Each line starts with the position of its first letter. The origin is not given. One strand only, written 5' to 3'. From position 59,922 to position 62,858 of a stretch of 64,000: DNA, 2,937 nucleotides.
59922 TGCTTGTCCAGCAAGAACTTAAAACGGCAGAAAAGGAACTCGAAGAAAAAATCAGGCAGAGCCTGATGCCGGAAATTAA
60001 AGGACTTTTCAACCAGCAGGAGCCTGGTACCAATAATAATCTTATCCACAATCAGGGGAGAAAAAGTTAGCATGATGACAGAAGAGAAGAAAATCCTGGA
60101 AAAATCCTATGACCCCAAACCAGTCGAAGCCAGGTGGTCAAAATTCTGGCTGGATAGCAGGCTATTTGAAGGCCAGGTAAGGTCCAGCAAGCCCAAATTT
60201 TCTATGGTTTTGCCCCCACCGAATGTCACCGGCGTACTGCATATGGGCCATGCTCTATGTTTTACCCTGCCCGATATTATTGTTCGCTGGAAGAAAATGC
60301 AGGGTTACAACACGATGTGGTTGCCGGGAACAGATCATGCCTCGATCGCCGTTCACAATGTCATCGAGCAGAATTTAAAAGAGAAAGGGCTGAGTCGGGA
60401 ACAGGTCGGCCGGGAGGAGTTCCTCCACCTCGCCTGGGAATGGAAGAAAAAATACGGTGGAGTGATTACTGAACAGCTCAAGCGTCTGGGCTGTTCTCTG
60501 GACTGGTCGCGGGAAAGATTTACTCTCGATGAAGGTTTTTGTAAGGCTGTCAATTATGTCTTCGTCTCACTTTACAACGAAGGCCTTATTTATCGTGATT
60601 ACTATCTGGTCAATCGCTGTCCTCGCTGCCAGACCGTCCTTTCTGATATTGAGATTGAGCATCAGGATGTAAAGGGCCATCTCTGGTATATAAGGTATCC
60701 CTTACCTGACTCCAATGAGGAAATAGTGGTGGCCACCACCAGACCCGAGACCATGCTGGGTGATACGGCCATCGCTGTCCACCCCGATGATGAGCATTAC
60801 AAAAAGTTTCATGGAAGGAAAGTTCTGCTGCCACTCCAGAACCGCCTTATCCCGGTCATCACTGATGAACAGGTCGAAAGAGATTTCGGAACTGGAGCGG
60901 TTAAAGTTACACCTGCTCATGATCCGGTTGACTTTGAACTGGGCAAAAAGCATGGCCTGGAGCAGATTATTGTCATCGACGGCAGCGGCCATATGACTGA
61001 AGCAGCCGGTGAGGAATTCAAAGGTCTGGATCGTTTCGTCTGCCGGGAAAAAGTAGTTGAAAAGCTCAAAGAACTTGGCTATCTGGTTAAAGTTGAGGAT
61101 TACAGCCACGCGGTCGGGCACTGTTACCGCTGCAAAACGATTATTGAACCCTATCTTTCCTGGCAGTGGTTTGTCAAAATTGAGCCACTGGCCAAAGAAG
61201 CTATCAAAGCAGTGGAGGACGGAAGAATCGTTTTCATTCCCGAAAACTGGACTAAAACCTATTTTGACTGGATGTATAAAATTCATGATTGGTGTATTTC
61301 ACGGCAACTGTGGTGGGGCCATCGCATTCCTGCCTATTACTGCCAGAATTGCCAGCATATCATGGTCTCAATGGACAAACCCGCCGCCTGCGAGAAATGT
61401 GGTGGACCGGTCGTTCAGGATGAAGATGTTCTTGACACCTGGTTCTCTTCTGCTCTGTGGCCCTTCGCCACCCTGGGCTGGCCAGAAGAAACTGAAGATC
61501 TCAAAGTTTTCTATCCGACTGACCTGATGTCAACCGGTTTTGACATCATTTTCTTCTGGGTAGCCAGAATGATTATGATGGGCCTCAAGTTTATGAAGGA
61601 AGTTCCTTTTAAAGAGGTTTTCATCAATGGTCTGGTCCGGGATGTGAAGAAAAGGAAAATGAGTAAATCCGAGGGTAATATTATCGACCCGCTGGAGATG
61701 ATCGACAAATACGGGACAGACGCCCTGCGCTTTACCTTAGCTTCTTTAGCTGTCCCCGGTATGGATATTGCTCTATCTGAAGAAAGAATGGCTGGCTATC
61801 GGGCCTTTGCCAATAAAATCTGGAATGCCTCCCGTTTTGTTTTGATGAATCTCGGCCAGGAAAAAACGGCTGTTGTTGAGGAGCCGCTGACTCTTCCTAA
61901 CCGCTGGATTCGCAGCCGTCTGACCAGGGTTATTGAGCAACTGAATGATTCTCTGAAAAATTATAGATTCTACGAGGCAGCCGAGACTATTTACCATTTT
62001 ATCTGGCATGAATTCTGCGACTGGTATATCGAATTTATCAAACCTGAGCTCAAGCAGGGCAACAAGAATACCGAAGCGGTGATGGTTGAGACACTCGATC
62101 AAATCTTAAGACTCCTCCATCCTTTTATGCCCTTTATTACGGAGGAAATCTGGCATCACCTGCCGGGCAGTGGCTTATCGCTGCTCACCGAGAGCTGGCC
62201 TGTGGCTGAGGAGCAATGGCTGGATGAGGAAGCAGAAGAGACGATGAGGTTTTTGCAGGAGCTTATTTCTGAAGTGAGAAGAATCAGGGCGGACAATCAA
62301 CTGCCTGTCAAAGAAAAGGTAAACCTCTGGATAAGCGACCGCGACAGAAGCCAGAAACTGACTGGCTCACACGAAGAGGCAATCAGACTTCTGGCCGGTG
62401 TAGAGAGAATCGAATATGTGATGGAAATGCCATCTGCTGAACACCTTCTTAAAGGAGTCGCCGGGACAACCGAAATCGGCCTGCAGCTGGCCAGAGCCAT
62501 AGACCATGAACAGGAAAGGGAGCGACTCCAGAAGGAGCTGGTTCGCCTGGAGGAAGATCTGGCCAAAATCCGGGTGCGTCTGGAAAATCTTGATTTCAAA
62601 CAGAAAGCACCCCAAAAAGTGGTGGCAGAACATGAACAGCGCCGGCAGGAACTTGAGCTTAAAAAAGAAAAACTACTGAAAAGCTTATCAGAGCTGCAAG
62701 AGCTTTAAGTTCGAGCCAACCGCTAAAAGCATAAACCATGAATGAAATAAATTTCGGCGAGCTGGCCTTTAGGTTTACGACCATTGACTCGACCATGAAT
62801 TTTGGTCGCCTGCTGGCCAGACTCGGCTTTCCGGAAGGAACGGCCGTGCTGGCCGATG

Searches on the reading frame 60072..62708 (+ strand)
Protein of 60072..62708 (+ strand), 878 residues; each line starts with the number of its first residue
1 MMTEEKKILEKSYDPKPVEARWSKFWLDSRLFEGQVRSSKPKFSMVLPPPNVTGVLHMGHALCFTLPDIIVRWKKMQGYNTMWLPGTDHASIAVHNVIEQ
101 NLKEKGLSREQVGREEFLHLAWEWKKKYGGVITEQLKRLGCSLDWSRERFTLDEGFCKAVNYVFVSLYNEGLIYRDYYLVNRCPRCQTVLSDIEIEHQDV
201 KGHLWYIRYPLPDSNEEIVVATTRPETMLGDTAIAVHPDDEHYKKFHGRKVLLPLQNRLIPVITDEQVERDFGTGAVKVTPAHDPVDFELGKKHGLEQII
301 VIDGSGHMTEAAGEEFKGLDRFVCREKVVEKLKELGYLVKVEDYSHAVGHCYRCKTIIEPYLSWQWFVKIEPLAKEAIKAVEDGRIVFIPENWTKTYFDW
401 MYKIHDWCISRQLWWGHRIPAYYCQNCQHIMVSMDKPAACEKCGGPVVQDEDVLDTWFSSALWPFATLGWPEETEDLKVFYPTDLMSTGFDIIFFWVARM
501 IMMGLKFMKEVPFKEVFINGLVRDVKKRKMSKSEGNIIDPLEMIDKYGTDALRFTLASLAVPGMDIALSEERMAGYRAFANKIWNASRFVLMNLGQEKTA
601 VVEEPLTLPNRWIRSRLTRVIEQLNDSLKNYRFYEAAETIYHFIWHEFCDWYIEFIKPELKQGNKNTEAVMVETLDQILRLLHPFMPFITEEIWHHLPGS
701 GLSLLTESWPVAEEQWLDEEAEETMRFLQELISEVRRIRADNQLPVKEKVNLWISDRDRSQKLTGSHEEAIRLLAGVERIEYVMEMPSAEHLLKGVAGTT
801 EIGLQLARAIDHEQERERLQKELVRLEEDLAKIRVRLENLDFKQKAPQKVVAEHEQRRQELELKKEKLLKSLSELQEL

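Call 78: search_protein_families(library=pfam, proteins=[window:60072-62708:+], max_evalue=0.00001)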
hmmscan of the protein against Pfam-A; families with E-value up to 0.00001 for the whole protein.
window:60072-62708:+ (878 aa): 6 families
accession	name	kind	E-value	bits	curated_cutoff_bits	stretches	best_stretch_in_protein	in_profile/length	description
PF00133.28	tRNA-synt_1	-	1.8e-136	455.7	22.7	1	22-568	2-413/414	tRNA synthetases class I (I, L, M and V)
PF08264.19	Anticodon_1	-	6.4e-43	146.6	25.1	1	610-750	1-144/148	Anticodon-binding domain of tRNA ligase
PF09334.17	tRNA-synt_1g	-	1.7e-19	70.3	20.1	2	512-573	311-371/391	tRNA synthetases class I (M)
PF10458.14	Val_tRNA-synt_C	-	2.8e-11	44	25.9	1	811-876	1-66/66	Valyl tRNA synthetase tRNA binding arm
PF13603.12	tRNA-synt_1_2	-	3.8e-11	43.3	25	1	246-308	84-146/185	Leucyl-tRNA synthetase, editing domain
PF01406.26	tRNA-synt_1e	-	4.4e-06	26.7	27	0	484-558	209-282/301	tRNA synthetases class I (C) catalytic domain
